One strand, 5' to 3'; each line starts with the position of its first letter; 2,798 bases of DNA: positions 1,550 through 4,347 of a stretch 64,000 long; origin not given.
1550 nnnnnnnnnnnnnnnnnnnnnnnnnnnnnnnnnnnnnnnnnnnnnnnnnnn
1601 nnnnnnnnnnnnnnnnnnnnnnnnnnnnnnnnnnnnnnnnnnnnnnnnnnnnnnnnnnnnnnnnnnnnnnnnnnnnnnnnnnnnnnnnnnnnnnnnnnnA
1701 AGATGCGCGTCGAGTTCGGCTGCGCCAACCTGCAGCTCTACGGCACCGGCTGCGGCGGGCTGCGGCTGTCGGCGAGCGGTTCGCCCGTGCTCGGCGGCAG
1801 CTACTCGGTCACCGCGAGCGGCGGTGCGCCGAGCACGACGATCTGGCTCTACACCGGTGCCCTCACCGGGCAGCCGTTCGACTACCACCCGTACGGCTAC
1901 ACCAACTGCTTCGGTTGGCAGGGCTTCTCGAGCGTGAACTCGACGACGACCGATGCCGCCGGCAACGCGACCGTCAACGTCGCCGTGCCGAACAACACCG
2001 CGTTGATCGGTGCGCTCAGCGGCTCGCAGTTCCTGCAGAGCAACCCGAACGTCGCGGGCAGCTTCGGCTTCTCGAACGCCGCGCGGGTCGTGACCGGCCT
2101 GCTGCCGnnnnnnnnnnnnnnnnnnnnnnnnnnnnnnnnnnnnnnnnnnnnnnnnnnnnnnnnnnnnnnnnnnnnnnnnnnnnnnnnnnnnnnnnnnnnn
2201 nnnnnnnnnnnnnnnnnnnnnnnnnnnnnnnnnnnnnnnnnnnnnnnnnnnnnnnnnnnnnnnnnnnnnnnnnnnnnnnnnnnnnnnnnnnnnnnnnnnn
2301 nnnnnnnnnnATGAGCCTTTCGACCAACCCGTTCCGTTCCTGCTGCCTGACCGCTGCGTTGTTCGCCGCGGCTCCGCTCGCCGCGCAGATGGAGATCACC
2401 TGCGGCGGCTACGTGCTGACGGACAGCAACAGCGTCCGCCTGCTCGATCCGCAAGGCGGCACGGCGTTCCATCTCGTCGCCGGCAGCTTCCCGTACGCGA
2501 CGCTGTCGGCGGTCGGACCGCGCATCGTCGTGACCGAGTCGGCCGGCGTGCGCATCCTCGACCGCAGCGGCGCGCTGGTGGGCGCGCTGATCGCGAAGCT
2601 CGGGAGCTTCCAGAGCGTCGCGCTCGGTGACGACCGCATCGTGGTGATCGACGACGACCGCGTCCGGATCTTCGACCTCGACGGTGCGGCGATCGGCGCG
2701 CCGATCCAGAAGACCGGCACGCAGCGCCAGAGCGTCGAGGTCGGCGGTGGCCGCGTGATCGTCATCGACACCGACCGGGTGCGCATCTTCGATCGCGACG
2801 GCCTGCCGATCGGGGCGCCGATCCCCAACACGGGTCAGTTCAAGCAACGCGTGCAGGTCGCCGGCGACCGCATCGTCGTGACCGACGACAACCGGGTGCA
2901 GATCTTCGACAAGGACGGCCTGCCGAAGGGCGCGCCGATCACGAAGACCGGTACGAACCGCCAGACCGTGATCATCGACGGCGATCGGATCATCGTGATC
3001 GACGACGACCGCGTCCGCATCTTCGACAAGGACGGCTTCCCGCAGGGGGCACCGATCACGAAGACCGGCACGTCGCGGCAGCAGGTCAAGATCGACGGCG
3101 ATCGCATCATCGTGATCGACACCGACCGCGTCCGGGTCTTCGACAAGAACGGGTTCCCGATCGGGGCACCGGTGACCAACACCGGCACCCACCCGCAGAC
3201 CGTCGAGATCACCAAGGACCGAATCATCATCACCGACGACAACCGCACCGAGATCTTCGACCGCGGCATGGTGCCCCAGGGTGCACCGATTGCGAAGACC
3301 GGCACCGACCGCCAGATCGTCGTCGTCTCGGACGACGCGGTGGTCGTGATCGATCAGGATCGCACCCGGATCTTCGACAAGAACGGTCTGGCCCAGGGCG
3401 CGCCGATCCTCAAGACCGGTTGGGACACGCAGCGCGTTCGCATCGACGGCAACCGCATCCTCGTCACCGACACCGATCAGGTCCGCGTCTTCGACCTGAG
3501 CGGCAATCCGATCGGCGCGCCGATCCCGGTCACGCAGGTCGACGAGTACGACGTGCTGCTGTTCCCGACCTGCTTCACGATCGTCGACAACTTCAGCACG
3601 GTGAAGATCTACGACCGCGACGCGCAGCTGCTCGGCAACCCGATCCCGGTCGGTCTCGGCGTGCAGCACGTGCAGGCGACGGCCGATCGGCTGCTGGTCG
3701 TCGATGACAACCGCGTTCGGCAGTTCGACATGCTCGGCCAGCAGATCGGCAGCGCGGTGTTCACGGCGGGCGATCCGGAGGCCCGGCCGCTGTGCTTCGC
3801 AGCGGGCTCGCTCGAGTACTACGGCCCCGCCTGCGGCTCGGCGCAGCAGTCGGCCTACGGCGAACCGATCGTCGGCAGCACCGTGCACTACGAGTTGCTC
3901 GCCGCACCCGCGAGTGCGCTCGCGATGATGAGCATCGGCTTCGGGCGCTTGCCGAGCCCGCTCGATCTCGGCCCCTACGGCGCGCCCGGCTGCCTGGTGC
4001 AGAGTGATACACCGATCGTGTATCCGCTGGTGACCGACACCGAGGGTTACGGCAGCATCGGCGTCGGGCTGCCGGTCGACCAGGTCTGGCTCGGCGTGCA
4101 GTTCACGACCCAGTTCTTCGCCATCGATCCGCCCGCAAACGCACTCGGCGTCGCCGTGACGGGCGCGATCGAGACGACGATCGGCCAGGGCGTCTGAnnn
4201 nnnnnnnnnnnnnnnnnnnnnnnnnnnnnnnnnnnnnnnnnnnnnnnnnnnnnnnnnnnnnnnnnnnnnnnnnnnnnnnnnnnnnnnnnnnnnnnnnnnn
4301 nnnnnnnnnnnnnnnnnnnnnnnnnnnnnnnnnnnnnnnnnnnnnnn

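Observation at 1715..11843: Seven consecutive secreted-protein genes, six sharing one unassigned ~105-135 aa C-terminal module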

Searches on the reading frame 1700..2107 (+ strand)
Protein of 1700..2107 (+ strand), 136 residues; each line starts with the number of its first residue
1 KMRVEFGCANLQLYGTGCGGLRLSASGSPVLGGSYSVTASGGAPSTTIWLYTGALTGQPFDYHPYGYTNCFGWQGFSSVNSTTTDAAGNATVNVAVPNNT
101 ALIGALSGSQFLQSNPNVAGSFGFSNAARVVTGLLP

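Call 9: find_homologous_proteins(query=window:1700-2107:+, max_evalue=0.001)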
Query window:1700-2107:+ (136 aa): 1 proteins with E <= 0.001 among 59 candidates.
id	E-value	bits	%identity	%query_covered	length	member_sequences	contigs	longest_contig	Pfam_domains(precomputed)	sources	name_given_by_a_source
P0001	4.5e-66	239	100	84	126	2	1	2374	-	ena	-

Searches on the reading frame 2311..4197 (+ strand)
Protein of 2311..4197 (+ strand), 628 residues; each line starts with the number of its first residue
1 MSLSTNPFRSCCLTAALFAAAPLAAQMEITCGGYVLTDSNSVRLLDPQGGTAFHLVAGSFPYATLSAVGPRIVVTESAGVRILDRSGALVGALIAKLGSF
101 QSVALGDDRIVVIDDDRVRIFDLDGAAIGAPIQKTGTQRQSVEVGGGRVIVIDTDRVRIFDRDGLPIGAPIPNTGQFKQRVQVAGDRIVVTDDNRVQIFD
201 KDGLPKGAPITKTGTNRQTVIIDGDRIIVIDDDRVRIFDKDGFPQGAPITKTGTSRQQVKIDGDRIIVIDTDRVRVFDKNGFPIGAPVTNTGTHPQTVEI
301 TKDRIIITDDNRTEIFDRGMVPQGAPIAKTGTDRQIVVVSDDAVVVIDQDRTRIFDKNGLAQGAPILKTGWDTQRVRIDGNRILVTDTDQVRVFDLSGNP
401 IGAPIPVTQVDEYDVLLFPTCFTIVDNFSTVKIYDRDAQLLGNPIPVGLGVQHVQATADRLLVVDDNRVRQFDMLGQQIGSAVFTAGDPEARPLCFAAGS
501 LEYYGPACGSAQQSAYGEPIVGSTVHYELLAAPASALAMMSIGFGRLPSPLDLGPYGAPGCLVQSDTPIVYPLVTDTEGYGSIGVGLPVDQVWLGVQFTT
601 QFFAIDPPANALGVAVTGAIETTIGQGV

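Call 6: search_protein_families(library=pfam, proteins=[window:2311-4197:+], max_evalue=0.1)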
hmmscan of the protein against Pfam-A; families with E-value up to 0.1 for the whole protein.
window:2311-4197:+ (628 aa): 6 families
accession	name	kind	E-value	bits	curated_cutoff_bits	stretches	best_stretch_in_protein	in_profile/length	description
PF18975.6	DUF5711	-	3.4e-08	33.5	26.3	0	189-281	210-307/344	Family of unknown function (DUF5711)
PF20082.4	DUF6476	-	5.1e-07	30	24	0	181-202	59-80/91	Family of unknown function (DUF6476)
PF23385.1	Beta-prop_IFT140_2nd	-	2.9e-06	27.1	27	0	100-162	32-93/319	IFT140 second beta-propeller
PF25739.1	HCMV_UL15A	-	0.0038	18.1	25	0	123-142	22-41/107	Human cytomegalovirus UL15A protein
PF23790.1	Kyano_Gp96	-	0.025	15.1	27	0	214-239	30-55/110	Kyanoviridae Gp96 protein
PF16819.11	DUF5074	-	0.03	13.8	27.2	0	67-156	69-163/353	Domain of unknown function (DUF5074)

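Call 7: search_protein_families(library=ncbifam, proteins=[window:2311-4197:+], max_evalue=0.1)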
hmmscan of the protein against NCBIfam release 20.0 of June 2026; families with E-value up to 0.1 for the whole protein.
window:2311-4197:+ (628 aa): 4 families
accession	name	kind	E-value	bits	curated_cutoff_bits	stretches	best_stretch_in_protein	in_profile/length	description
NF010568.0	PRK13961.1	equivalog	0.0036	16.6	251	0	249-278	15-44/297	phosphoribosylaminoimidazolesuccinocarboxamide synthase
NF009120.0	PRK12472.1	subfamily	0.0048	15.7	369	0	110-145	57-91/508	hypothetical protein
NF035926.1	scyF_NHL_VPEP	equivalog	0.052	12.7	350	1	122-203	186-277/376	scytonemin biosynthesis PEP-CTERM protein ScyF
NF008709.0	PRK11713.7-4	equivalog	0.093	12.1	292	0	154-208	35-89/246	16S rRNA (uracil(1498)-N(3))-methyltransferase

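Call 45: list_cluster_members(proteins=[P0008, P0009, window:2311-4197:+, window:4315-6102:+, window:6133-7170:+, window:10407-11843:-, window:12447-14969:+, window:35259-36272:+])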
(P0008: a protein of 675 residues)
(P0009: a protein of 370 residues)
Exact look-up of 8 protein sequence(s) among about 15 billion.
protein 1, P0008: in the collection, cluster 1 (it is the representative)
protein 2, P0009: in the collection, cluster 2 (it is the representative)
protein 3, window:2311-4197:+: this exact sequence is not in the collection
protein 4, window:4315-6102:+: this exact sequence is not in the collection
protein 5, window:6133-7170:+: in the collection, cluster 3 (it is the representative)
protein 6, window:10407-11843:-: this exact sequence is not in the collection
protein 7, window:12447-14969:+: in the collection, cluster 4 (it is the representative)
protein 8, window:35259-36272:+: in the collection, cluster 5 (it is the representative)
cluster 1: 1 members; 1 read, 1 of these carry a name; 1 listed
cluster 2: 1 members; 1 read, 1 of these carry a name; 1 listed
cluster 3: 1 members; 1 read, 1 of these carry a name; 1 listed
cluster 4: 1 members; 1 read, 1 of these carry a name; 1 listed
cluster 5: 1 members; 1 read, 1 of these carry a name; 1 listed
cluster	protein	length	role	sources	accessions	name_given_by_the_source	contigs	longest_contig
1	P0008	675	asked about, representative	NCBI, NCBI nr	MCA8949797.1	MAG: hypothetical protein KDE27_09865 [Planctomycetes bacterium] | hypothetical protein [Planctomycetota bacterium]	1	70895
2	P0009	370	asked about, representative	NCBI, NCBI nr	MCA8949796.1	MAG: hypothetical protein KDE27_09860 [Planctomycetes bacterium] | hypothetical protein [Planctomycetota bacterium]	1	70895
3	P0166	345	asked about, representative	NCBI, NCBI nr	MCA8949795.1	MAG: hypothetical protein KDE27_09855 [Planctomycetes bacterium] | hypothetical protein [Planctomycetota bacterium]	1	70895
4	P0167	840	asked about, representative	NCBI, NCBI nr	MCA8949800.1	MAG: molybdopterin-dependent oxidoreductase [Planctomycetes bacterium] | molybdopterin-dependent oxidoreductase [Planctomycetota bacterium]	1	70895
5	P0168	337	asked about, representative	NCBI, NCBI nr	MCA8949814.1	MAG: hypothetical protein KDE27_09955 [Planctomycetes bacterium] | hypothetical protein [Planctomycetota bacterium]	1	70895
